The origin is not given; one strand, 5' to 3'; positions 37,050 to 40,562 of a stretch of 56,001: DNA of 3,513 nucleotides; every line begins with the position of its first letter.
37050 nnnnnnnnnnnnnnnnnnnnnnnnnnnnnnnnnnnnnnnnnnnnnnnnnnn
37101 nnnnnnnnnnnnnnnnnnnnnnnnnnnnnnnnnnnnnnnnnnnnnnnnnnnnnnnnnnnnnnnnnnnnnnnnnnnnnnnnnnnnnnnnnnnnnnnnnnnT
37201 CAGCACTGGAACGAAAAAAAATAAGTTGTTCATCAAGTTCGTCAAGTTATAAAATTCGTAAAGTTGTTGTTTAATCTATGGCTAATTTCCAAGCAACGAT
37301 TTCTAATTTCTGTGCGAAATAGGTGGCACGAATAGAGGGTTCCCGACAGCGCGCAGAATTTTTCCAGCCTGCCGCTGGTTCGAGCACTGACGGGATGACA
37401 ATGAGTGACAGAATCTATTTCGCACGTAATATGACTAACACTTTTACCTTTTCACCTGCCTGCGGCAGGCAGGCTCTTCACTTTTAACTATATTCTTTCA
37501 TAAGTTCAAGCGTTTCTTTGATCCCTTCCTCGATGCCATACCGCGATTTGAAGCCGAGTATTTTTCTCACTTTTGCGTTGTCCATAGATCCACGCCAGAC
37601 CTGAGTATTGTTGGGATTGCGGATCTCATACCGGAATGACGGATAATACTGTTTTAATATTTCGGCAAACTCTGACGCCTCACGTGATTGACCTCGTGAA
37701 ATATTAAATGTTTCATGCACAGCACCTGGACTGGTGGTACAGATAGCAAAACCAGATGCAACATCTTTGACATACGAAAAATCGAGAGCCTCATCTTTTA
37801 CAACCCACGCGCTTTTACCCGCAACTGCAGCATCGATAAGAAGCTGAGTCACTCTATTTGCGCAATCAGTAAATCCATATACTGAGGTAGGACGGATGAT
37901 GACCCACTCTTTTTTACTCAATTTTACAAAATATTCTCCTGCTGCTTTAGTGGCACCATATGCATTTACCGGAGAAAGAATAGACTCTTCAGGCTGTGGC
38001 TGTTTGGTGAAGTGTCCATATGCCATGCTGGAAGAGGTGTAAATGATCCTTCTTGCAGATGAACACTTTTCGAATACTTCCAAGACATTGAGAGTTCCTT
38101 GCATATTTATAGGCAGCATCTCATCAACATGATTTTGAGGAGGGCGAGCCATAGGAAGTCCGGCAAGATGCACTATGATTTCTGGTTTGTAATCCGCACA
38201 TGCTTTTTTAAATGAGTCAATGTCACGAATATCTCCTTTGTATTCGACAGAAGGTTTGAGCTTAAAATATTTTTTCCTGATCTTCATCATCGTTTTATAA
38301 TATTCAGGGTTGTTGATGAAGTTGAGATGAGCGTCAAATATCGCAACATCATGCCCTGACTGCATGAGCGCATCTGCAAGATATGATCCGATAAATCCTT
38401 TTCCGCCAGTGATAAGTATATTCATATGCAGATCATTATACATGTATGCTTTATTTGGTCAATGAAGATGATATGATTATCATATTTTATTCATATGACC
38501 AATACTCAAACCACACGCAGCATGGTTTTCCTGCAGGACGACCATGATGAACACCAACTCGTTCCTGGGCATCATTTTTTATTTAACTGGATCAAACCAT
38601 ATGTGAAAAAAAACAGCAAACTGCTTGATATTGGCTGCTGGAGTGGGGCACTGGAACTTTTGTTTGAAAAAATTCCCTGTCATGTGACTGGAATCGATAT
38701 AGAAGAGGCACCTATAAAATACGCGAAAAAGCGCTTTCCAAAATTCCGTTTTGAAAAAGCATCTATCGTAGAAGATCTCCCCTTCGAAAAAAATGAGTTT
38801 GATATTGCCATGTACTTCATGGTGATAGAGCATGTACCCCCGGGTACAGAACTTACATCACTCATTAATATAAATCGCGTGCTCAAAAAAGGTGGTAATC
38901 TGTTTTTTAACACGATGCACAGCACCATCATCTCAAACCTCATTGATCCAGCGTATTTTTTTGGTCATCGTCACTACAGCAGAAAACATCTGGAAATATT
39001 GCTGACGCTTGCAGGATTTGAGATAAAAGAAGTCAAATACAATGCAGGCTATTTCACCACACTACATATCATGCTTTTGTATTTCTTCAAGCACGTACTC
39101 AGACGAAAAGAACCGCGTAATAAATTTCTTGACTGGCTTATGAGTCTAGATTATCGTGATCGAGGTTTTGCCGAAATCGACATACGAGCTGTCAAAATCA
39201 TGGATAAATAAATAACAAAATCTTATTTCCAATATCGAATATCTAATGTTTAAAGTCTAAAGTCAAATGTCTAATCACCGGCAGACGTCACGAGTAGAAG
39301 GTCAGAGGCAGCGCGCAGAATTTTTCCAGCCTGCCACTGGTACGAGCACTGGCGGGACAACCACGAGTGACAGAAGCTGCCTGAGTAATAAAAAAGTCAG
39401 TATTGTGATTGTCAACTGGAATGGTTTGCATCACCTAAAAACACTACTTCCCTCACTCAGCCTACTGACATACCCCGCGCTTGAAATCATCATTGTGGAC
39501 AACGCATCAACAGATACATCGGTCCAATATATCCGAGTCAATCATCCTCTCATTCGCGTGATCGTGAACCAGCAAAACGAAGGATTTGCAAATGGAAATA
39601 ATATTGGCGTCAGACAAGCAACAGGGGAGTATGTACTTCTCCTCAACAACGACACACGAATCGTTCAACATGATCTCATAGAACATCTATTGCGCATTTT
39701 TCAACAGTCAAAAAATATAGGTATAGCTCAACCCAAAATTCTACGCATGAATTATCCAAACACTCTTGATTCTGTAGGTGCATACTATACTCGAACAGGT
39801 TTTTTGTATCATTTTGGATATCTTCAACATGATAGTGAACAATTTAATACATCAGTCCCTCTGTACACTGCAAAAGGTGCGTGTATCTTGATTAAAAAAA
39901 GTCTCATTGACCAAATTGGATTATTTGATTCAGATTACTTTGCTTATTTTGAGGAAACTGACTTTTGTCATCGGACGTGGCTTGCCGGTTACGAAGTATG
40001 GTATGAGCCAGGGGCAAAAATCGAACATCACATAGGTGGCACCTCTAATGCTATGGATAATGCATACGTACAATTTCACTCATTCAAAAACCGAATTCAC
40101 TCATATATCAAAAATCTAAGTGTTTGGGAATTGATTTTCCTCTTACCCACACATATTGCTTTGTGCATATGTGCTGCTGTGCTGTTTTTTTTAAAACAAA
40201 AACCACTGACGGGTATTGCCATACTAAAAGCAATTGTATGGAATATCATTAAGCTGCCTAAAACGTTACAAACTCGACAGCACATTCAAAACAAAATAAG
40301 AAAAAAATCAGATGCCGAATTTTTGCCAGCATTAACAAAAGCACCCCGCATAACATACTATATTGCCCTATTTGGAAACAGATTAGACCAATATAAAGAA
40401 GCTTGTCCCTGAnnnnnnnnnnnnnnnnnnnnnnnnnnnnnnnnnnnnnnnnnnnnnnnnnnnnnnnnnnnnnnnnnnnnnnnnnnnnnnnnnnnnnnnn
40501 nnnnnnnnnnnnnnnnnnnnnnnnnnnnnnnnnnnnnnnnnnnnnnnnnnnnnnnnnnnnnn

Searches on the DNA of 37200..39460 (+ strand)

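Call 47: search_rna_families(source=window, start=37200, end=39460, threshold=evalue, max_evalue=1, show_alignments=2)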
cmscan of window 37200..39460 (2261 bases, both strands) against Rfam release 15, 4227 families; matches with E-value up to 1: 1.
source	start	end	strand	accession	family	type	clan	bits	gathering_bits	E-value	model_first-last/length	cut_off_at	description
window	38707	38800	-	RF02634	EF3314_EF3315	Gene; sRNA;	-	16.9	100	0.74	1-141/141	no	Enterococcus sRNA EF3314_EF3315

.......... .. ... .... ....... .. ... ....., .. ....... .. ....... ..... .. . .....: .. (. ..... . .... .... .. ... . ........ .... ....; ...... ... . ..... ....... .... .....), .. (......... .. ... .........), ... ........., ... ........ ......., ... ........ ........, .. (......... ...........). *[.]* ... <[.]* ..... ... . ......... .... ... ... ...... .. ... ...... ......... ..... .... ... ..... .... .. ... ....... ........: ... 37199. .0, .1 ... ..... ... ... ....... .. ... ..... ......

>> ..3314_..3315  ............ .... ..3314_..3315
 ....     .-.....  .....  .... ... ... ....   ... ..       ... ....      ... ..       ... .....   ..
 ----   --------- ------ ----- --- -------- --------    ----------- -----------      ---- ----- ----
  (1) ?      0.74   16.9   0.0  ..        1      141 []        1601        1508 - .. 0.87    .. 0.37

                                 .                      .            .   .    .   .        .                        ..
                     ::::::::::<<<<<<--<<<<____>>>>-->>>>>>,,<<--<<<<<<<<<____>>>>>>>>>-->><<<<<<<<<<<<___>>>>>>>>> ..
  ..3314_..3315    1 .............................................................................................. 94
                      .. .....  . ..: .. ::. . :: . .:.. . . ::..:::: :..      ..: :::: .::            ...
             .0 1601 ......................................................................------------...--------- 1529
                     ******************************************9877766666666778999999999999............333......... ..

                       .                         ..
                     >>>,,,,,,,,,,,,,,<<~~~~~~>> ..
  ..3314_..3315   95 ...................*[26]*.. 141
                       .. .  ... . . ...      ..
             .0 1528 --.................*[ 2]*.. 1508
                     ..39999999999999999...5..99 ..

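Call 81: build_rna_model(alignment_id=A2)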
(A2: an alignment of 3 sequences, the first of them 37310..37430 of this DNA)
Model R1 built from alignment A2 (3 sequences, 121 columns); structure: RNAalifold consensus.
model positions 121; base pairs 32; branch points 0; effective number of sequences 1.26; information 0.591 bits per position. Calibrated on 0.2 Mb of random sequence (short: E-values are rough).
structure used (alignment columns):
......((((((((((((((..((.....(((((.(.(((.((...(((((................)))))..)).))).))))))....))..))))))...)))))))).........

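Call 83: search_with_rna_model(model_id=R1, sources=[window, L021, L022, L025, L026, L030, L033, L034, L035, L038, L039, L042, L044, L046, L047, L048, L049, L052, L054, L056, L058, L060, L062, L063, L065, L066, L071, L072, L073, L074, L075, L078, L079, L081, L082, L084, L085, L086, L087, L090, L094, L100, L102], max_evalue=0.1)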
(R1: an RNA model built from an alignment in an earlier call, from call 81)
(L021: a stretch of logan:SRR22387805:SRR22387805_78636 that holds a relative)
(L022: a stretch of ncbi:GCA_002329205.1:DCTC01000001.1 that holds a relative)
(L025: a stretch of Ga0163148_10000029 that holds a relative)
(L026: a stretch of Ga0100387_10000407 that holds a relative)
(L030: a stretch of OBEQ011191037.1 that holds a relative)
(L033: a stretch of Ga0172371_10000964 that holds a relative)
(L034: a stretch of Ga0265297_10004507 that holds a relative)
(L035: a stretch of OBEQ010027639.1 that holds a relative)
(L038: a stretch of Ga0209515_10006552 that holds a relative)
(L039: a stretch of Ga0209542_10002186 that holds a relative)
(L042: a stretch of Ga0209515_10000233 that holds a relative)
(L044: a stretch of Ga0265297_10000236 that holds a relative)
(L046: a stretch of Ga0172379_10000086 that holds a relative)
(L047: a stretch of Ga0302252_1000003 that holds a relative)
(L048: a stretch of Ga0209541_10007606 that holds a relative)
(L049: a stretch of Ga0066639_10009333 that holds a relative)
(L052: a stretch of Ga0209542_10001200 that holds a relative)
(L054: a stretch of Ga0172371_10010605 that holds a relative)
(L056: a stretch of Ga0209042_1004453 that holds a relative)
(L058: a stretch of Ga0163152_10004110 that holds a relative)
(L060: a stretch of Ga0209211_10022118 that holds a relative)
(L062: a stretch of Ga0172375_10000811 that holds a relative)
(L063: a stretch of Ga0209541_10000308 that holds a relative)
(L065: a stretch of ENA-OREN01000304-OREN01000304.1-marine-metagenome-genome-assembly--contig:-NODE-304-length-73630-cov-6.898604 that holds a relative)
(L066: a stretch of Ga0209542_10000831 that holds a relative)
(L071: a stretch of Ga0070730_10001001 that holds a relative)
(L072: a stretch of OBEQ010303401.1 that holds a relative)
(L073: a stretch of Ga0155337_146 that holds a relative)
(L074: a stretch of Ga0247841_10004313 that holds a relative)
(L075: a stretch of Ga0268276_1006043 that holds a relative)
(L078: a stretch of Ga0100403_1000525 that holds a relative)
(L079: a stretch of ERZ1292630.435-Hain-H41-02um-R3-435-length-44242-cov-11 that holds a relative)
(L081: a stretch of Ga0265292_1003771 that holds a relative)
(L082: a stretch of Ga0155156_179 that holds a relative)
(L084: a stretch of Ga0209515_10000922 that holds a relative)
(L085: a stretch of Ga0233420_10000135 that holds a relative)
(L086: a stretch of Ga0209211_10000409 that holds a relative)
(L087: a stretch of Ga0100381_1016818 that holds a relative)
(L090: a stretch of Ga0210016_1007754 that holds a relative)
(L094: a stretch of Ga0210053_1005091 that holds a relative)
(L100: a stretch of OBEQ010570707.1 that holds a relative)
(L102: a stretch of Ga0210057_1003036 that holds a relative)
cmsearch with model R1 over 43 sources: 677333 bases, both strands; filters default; matches with E-value up to 0.1: 5.
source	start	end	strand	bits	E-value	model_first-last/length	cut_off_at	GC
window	37310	37430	+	131.5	6.6e-34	1-121/121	no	0.52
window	39272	39392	+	129.9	1.9e-33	1-121/121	no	0.55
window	54831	54940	+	111.6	3.1e-28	1-121/121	no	0.57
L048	9245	9365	+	53.1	1.2e-11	1-121/121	no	0.44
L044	11741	11856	+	39.1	1.1e-07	1-121/121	no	0.46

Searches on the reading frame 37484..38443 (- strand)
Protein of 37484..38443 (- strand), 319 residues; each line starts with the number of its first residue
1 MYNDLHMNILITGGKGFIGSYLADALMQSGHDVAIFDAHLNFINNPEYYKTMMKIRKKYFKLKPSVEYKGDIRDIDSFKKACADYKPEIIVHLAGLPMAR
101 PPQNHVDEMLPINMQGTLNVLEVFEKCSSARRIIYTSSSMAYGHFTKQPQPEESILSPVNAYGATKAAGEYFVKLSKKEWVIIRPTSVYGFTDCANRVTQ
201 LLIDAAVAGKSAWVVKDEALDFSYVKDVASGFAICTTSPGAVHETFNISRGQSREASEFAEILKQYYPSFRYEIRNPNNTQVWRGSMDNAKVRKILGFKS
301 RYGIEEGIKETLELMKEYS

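Call 17: search_protein_families(library=pfam, proteins=[window:37484-38443:-], max_evalue=0.01)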
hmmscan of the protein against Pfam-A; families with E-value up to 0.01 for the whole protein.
window:37484-38443:- (319 aa): 9 families
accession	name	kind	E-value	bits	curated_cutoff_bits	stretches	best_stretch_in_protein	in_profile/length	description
PF01370.27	Epimerase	-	4.5e-37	128.2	20.9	1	9-248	1-239/240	NAD dependent epimerase/dehydratase family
PF16363.11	GDP_Man_Dehyd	-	2.5e-34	119.7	27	1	10-311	1-332/332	GDP-mannose 4,6 dehydratase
PF04321.23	RmlD_sub_bind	-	8.1e-22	78.1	27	1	7-248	1-212/287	RmlD substrate binding domain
PF01073.25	3Beta_HSD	-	5.1e-20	72.1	22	1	10-230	1-223/280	3-beta hydroxysteroid dehydrogenase/isomerase family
PF07993.18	NAD_binding_4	-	2.2e-11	43.9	20.1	1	103-193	102-217/258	Male sterility protein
PF02719.21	Polysacc_synt_2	-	1.7e-10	41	20.2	1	9-174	1-150/293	Polysaccharide biosynthesis protein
PF00106.31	adh_short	-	1.9e-07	31.2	26.6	1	9-180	3-167/195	short chain dehydrogenase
PF13460.12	NAD_binding_10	-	2e-06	28.2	27.2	1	13-188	1-146/184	NAD(P)H-binding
PF08659.16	KR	-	0.00074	19.9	22.6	1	9-145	3-144/180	KR domain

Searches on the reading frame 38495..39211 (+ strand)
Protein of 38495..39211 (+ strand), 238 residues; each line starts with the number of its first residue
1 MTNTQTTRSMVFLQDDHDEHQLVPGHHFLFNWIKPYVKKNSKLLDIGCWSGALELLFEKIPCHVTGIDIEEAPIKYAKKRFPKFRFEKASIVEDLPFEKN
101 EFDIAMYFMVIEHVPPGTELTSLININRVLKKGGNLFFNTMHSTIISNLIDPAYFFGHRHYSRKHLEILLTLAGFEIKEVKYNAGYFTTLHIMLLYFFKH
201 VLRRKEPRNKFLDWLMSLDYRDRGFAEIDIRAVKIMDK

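Call 17: search_protein_families(library=pfam, proteins=[window:38495-39211:+], max_evalue=0.01)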
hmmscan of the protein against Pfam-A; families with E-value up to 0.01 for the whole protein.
window:38495-39211:+ (238 aa): 8 families
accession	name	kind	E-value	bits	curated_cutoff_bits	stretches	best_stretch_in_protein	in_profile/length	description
PF08241.18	Methyltransf_11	-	5.6e-16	59.4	21.2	1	44-138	1-95/95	Methyltransferase domain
PF13649.12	Methyltransf_25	-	3.5e-15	56.9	27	1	44-134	2-97/97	Methyltransferase domain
PF13489.12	Methyltransf_23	-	3.4e-14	53.3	27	1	25-178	12-162/164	Methyltransferase domain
PF13847.12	Methyltransf_31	-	1.3e-12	48.1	27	1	38-142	2-113/145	Methyltransferase domain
PF08242.18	Methyltransf_12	-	3.5e-10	40.9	30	1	44-136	1-98/98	Methyltransferase domain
PF01209.24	Ubie_methyltran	-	1.1e-05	25.4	20.1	1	37-155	45-167/233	ubiE/COQ5 methyltransferase family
PF02353.26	CMAS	-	0.0003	20.6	27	1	37-143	60-169/273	Mycolic acid cyclopropane synthetase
PF06325.19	PrmA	-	0.0034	17.3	22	1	31-103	153-228/296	Ribosomal protein L11 methyltransferase (PrmA)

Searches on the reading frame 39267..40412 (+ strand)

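Call 17: search_protein_families(library=pfam, proteins=[window:39267-40412:+], max_evalue=0.01)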
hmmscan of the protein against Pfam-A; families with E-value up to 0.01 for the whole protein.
window:39267-40412:+ (381 aa): 6 families
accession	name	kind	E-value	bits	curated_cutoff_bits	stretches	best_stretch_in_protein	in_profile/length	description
PF00535.33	Glycos_transf_2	-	1.6e-20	74.1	23.3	1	45-215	1-165/168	Glycosyl transferase family 2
PF13641.12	Glyco_tranf_2_3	-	1.2e-14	55.3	27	1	44-256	3-213/230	Glycosyltransferase like family 2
PF13632.12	Glyco_trans_2_3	-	1.3e-09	38.6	27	1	122-319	1-182/198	Glycosyl transferase family group 2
PF13712.12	Glyco_tranf_2_5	-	4.3e-06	27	27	1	102-153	36-87/210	Glycosyltransferase like family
PF10111.15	Glyco_tranf_2_2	-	8.7e-06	25.9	27.3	1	70-236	28-198/276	Glycosyltransferase like family 2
PF12804.13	NTP_transf_3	-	0.0092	16.6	27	0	72-153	40-120/160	MobA-like NTP transferase domain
